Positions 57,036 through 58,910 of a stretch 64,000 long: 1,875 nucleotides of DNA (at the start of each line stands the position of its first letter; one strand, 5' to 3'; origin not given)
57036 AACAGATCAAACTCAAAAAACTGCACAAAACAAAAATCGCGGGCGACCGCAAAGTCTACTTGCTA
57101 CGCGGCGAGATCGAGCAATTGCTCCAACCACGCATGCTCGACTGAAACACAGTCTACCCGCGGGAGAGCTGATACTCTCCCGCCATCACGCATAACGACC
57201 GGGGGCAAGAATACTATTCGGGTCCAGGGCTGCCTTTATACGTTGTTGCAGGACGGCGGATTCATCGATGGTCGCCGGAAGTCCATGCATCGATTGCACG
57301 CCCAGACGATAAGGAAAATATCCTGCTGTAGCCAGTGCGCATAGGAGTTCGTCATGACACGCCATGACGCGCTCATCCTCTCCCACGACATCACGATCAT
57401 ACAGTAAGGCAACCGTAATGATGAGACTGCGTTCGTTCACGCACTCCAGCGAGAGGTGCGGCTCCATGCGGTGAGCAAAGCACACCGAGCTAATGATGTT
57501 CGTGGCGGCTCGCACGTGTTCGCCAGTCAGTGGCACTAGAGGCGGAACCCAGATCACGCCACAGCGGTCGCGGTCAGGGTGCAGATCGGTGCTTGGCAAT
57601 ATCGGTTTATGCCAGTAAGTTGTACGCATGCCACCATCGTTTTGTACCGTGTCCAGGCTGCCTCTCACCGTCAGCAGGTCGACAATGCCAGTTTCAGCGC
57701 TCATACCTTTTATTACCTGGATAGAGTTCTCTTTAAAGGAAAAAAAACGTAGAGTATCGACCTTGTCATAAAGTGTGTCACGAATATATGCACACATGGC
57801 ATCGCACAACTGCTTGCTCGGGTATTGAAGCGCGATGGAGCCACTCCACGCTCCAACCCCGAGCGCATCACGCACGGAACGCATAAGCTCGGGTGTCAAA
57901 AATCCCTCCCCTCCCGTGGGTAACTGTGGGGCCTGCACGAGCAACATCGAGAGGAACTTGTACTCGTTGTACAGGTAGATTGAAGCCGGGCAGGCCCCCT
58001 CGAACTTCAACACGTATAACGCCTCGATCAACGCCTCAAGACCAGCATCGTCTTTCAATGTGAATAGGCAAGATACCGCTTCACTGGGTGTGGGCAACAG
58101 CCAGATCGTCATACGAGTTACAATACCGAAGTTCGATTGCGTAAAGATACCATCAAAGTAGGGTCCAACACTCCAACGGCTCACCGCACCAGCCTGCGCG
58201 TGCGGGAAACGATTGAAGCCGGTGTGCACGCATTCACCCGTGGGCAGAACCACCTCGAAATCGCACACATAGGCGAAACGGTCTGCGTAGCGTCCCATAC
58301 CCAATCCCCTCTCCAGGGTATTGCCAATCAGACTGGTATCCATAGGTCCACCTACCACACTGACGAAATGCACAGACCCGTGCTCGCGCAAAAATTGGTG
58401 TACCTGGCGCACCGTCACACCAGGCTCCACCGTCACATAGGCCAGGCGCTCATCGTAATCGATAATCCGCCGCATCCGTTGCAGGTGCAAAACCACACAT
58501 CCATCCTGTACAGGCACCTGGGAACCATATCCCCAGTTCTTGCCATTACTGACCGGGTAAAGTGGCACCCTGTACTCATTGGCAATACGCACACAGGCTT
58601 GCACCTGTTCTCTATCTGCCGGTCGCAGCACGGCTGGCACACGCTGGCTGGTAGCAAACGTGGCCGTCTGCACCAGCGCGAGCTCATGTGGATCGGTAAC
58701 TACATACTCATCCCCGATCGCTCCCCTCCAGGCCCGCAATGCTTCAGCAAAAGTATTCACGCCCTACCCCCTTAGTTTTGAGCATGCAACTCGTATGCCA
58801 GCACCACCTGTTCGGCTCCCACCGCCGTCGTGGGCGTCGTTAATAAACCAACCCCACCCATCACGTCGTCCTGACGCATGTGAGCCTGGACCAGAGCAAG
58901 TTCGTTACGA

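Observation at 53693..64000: Lanthipeptide locus with two Zn-ligand LanL-type synthetases, an NHLP/Nif11-like precursor, a cNMP-domain ABC exporter and an FAD oxidase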

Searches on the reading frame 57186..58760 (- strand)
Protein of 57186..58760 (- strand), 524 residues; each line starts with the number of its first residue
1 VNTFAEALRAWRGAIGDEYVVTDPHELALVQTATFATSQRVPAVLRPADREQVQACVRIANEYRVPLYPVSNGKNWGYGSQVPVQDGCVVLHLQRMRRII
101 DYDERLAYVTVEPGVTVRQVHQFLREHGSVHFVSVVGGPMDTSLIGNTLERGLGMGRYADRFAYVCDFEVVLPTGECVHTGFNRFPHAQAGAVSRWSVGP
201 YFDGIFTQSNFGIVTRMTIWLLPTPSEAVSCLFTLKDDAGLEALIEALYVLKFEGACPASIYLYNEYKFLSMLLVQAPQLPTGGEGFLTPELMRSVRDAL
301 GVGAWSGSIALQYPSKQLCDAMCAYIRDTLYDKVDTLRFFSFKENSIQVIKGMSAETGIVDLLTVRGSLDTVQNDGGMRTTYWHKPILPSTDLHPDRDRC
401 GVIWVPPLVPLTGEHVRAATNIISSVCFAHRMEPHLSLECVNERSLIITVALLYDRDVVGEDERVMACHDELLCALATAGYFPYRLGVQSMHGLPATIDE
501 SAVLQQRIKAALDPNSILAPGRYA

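Call 6: search_protein_families(library=pfam, proteins=[window:57186-58760:-], max_evalue=0.01)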
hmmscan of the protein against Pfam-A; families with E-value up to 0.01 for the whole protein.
window:57186-58760:- (524 aa): 1 family
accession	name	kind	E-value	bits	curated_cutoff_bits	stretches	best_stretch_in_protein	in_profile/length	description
PF01565.28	FAD_binding_4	-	1e-27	97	26.4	1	43-181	3-139/139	FAD binding domain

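Call 7: search_protein_families(library=ncbifam, proteins=[window:57186-58760:-], max_evalue=0.01)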
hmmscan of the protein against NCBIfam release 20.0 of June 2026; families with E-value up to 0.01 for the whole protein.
window:57186-58760:- (524 aa): 6 families
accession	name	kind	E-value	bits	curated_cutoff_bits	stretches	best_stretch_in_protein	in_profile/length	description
TIGR00387.1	glcD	equivalog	4.9e-18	65.2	567.9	1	44-261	1-207/413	glycolate oxidase subunit GlcD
NF008408.0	PRK11230.1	equivalog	8.6e-08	31.1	897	1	36-233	50-239/499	glycolate oxidase subunit GlcD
TIGR01678.1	FAD_lactone_ox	subfamily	2.3e-06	26.8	396.8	1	44-144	18-112/438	sugar 1,4-lactone oxidase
NF008439.0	PRK11282.1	equivalog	9.3e-06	24.7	284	0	50-130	8-84/358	glycolate oxidase subunit GlcE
NF049975.1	2HglutDHaseYdiJ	equivalog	0.00048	18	1350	1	39-179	49-191/1018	D-2-hydroxyglutarate dehydrogenase YdiJ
NF053785.1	DcplphribOxDprE1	equivalog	0.0093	15.2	500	0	37-138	11-106/449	decaprenylphosphoryl-beta-D-ribose oxidase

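Call 35: search_solved_structures(query=window:57186-58760:-, max_evalue=0.001)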
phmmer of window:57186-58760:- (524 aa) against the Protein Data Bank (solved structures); distinct sequences matched with E-value up to 0.001: 44.
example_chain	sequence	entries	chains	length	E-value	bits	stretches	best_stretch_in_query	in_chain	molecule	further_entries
8s7s_A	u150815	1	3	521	5.3e-68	233.1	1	14-522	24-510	Oxidoreductase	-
8s7p_A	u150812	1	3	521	1e-67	232.2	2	14-340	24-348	Oxidoreductase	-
8s7t_A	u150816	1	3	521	2.9e-67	230.7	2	14-340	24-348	Oxidoreductase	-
8s7r_A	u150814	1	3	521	4.1e-67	230.2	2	14-340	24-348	Oxidoreductase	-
8s7w_A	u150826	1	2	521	5e-67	229.9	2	14-340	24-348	Oxidoreductase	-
8s7q_A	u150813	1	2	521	6.5e-67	229.5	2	14-340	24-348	Oxidoreductase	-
8s7n_A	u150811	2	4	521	6.8e-67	229.4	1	14-522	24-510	Oxidoreductase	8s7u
9ffk_A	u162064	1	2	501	1.5e-64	221.7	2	4-330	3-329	FAD-binding oxidoreductase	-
9fge_A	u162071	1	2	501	1.7e-64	221.5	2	4-330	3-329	FAD-binding oxidoreductase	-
1wve_A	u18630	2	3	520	2.7e-62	214.3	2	3-328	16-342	4-cresol dehydrogenase [hydroxylating] flavoprotein subunit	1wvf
1dii_A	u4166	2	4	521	2.7e-62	214.3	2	3-328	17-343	P-CRESOL METHYLHYDROXYLASE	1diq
9gov_A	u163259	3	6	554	6.8e-59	203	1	3-344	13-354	4-Allyl syringol oxidase from Streptomyces cavernae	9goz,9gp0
8bap_A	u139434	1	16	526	2.8e-57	197.7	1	4-346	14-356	Probable vanillyl-alcohol oxidase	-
9h8p_A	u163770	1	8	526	3e-57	197.6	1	4-345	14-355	Probable vanillyl-alcohol oxidase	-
8bam_A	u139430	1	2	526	3.2e-57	197.5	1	4-346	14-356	Probable vanillyl-alcohol oxidase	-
5fxd_A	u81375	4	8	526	4.3e-57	197.1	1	4-345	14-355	PROBABLE VANILLYL-ALCOHOL OXIDASE | EUGENOL OXIDASE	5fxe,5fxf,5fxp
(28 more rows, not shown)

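Call 37: find_homologous_proteins(query=window:57186-58760:-, max_evalue=1e-20)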
Query window:57186-58760:- (524 aa): 3067 proteins with E <= 1e-20 among 8000 candidates; the best 120 are listed.
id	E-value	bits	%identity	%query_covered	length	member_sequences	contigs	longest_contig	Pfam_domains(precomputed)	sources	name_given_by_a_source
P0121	0.0e+0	1211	99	100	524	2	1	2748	PF01565.29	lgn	-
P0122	0.0e+0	1019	82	100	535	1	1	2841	PF01565.29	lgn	-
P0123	5.7e-283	957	76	100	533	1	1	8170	PF01565.29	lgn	-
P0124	4.4e-269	912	74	100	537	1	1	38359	PF01565.29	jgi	-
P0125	8.4e-265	897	73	100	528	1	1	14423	PF01565.29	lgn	-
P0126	4.3e-263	892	73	100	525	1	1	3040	PF01565.29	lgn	-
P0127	3.0e-261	886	73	100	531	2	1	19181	PF01565.29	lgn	-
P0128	6.3e-260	881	73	100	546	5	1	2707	PF01565.29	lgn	-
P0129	1.3e-256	870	72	100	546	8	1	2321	PF01565.29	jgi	-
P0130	1.1e-254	864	72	100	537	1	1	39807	PF01565.29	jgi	jgi:4-cresol dehydrogenase (hydroxylating) flavoprotein subunit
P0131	1.2e-252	857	71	99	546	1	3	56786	PF01565.29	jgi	jgi:4-cresol dehydrogenase (hydroxylating)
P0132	7.6e-209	713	59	99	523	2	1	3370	PF01565.29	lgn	-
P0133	6.9e-199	680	59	99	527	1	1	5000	PF01565.29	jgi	jgi:4-cresol dehydrogenase (hydroxylating) flavoprotein subunit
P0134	2.4e-173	596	53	100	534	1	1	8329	PF01565.29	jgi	jgi:4-cresol dehydrogenase (hydroxylating) flavoprotein subunit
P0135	1.1e-172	593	50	100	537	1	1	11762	PF01565.29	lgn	-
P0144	3.6e-158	546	50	100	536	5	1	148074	PF01565.29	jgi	jgi:4-cresol dehydrogenase (hydroxylating)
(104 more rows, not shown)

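Call 38: find_encoding_contigs(protein=P0130, flank=10000, max_places=2)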
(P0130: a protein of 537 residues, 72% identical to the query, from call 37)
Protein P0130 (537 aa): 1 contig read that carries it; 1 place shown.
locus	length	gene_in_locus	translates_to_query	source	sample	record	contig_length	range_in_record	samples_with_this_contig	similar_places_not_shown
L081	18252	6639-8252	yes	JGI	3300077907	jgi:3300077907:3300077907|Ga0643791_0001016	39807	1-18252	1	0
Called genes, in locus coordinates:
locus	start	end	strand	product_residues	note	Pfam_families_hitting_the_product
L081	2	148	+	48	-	?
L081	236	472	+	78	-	-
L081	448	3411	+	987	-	PF25816:RamC_N, PF00069:Pkinase, PF07714:PK_Tyr_Ser-Thr, PF05147:LANC_like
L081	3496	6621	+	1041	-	PF00664:ABC_membrane, PF00005:ABC_tran, PF02463:SMC_N (weak), PF13304:AAA_21 (faint), PF00027:cNMP_binding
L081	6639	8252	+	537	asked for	PF01565:FAD_binding_4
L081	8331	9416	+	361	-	PF00534:Glycos_transf_1, PF13692:Glyco_trans_1_4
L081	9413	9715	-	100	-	-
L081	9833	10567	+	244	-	-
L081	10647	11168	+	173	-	PF00186:DHFR_1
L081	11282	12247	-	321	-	PF10040:CRISPR_Cas6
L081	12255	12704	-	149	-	PF13676:TIR_2 (weak)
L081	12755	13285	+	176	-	PF12732:YtxH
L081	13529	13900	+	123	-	PF12732:YtxH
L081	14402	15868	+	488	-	PF00069:Pkinase, PF07714:PK_Tyr_Ser-Thr, PF07719:TPR_2 (weak), PF13371:TPR_9 (weak), PF13414:TPR_11, PF13432:TPR_16, PF00515:TPR_1 (weak), PF00515:TPR_1, +14 more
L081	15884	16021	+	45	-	PF00515:TPR_1 (weak), PF07719:TPR_2 (faint), PF13414:TPR_11 (weak)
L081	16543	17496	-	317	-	PF00265:TK (weak)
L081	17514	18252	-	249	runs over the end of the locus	PF25283:DUF7873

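Call 39: find_encoding_contigs(protein=P0124, flank=10000, max_places=2)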
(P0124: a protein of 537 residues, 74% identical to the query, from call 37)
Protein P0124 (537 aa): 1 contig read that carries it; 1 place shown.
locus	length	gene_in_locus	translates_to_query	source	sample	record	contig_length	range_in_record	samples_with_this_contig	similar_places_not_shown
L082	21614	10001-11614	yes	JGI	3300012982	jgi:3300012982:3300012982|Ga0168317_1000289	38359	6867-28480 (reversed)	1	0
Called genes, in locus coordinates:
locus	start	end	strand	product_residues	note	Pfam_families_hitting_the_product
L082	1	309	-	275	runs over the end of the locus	PF00082:Peptidase_S8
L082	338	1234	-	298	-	PF01590:GAF, PF13185:GAF_2, PF13492:GAF_3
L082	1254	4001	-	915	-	PF25816:RamC_N, PF00069:Pkinase, PF07714:PK_Tyr_Ser-Thr, PF05147:LANC_like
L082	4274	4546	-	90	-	-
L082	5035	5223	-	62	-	-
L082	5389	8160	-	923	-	PF00211:Guanylate_cyc, PF25199:nSTAND_NTPase5 (faint), PF00931:NB-ARC, PF13401:AAA_22 (weak), PF25872:HTH_77, PF13424:TPR_12, PF14938:SNAP (weak), PF13424:TPR_12, +5 more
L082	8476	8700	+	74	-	-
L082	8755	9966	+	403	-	PF00201:UDPGT, PF04101:Glyco_tran_28_C, PF06722:EryCIII-like_C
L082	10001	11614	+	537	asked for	PF01565:FAD_binding_4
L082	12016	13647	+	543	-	PF00501:AMP-binding, PF13193:AMP-binding_C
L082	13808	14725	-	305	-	PF00126:HTH_1, PF03466:LysR_substrate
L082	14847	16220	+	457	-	PF03972:MmgE_PrpD_N, PF19305:MmgE_PrpD_C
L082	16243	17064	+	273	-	PF02679:ComA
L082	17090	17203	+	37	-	-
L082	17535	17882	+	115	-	PF14534:DUF4440 (weak), PF12680:SnoaL_2 (weak)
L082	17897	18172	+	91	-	PF10041:DUF2277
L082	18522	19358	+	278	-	PF01425:Amidase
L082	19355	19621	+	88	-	PF01425:Amidase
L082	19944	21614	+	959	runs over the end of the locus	PF03023:MurJ, PF01554:MatE (weak), PF13432:TPR_16 (faint), PF00515:TPR_1 (faint), PF12895:ANAPC3 (faint), PF23914:TPR_CcmH_CycH (faint), PF07719:TPR_2 (faint), PF14559:TPR_19 (weak), +8 more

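Call 40: find_encoding_contigs(protein=P0144, flank=10000, max_places=2)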
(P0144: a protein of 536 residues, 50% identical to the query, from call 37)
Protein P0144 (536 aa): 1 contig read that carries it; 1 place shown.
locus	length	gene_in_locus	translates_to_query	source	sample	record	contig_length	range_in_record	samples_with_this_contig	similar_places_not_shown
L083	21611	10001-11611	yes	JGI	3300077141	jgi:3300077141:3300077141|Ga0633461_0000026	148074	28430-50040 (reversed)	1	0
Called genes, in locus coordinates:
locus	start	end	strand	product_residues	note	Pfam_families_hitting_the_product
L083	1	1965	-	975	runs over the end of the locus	PF00211:Guanylate_cyc, PF00931:NB-ARC, PF13401:AAA_22 (weak), PF25872:HTH_77, PF13424:TPR_12, PF13374:TPR_10, PF13424:TPR_12, PF17874:TPR_MalT (weak), +6 more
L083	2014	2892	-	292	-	PF00082:Peptidase_S8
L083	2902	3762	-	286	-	PF01590:GAF, PF13185:GAF_2, PF13492:GAF_3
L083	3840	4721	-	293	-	PF02353:CMAS, PF01209:Ubie_methyltran (weak), PF13489:Methyltransf_23, PF13847:Methyltransf_31, PF08241:Methyltransf_11, PF08242:Methyltransf_12 (weak), PF13649:Methyltransf_25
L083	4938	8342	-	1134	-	PF13191:AAA_16 (faint), PF25873:WHD_MalT (weak), PF17874:TPR_MalT (faint), PF07719:TPR_2 (faint), PF13424:TPR_12 (weak), PF03704:BTAD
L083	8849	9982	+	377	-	-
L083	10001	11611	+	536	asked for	PF01565:FAD_binding_4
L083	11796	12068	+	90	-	-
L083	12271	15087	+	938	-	PF25816:RamC_N, PF00069:Pkinase, PF07714:PK_Tyr_Ser-Thr, PF01636:APH (faint), PF05147:LANC_like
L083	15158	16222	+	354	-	-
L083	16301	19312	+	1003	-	PF00664:ABC_membrane, PF00005:ABC_tran, PF02463:SMC_N (faint), PF13304:AAA_21 (faint), PF00027:cNMP_binding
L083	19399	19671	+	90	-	-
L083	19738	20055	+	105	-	-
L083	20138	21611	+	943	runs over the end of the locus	PF25816:RamC_N, PF00069:Pkinase, PF07714:PK_Tyr_Ser-Thr, PF05147:LANC_like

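Call 44: find_related_loci(query=A3, collection=metagenome_contigs, flank=10000)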
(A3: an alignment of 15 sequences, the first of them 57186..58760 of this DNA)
Query A3 (524 aa) in metagenome_contigs; peptide patterns used: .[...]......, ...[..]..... (x = any residue, [..] = any of these).
600 stretches matched a pattern (row limit reached: there are more); 562 encode a relative of the query (tblastn E <= 1e-3); the best 80 are kept; 80 distinct loci.
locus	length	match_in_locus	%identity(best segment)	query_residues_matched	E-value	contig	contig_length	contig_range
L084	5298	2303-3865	72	1-523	0e+0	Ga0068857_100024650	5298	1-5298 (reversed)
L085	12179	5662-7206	60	4-523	0e+0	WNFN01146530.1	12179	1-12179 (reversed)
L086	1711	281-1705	51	1-477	0e+0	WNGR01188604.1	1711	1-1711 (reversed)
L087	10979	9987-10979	73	1-332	2e-167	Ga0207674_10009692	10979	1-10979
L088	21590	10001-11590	49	1-523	2e-163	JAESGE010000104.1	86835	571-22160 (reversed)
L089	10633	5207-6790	44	2-523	6e-156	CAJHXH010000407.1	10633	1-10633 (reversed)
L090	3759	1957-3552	46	1-523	5e-161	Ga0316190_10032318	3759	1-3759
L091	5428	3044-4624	44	3-523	6e-157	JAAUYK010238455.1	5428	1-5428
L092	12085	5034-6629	46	1-523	5e-154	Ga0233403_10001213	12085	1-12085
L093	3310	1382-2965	47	4-524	1e-159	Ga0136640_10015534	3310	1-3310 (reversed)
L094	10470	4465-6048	48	1-524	2e-152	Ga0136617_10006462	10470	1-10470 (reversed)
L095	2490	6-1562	48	10-524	8e-162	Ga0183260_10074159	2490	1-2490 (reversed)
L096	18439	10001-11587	46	1-523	2e-151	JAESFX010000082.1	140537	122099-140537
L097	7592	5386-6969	47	1-524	2e-151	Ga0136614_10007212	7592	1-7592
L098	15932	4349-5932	44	3-524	5e-151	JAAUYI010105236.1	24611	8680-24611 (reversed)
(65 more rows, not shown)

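Call 53: search_solved_structures(query=window:57186-58760:-, max_evalue=1e-60, show_alignments=1)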
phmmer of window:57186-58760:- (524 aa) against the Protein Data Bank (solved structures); distinct sequences matched with E-value up to 1e-60: 11.
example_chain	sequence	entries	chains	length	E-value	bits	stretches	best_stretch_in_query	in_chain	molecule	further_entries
8s7s_A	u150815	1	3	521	5.3e-68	233.1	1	14-522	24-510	Oxidoreductase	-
8s7p_A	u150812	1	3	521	1e-67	232.2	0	14-340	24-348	Oxidoreductase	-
8s7t_A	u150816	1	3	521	2.9e-67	230.7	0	14-340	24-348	Oxidoreductase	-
8s7r_A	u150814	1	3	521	4.1e-67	230.2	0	14-340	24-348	Oxidoreductase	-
8s7w_A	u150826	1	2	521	5e-67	229.9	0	14-340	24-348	Oxidoreductase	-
8s7q_A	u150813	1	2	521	6.5e-67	229.5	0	14-340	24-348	Oxidoreductase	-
8s7n_A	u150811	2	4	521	6.8e-67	229.4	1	14-522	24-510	Oxidoreductase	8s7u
9ffk_A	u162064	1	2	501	1.5e-64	221.7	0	4-330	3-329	FAD-binding oxidoreductase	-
9fge_A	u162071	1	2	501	1.7e-64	221.5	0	4-330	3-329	FAD-binding oxidoreductase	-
1wve_A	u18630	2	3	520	2.7e-62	214.3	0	3-328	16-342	4-cresol dehydrogenase [hydroxylating] flavoprotein subunit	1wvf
1dii_A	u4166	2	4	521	2.7e-62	214.3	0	3-328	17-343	P-CRESOL METHYLHYDROXYLASE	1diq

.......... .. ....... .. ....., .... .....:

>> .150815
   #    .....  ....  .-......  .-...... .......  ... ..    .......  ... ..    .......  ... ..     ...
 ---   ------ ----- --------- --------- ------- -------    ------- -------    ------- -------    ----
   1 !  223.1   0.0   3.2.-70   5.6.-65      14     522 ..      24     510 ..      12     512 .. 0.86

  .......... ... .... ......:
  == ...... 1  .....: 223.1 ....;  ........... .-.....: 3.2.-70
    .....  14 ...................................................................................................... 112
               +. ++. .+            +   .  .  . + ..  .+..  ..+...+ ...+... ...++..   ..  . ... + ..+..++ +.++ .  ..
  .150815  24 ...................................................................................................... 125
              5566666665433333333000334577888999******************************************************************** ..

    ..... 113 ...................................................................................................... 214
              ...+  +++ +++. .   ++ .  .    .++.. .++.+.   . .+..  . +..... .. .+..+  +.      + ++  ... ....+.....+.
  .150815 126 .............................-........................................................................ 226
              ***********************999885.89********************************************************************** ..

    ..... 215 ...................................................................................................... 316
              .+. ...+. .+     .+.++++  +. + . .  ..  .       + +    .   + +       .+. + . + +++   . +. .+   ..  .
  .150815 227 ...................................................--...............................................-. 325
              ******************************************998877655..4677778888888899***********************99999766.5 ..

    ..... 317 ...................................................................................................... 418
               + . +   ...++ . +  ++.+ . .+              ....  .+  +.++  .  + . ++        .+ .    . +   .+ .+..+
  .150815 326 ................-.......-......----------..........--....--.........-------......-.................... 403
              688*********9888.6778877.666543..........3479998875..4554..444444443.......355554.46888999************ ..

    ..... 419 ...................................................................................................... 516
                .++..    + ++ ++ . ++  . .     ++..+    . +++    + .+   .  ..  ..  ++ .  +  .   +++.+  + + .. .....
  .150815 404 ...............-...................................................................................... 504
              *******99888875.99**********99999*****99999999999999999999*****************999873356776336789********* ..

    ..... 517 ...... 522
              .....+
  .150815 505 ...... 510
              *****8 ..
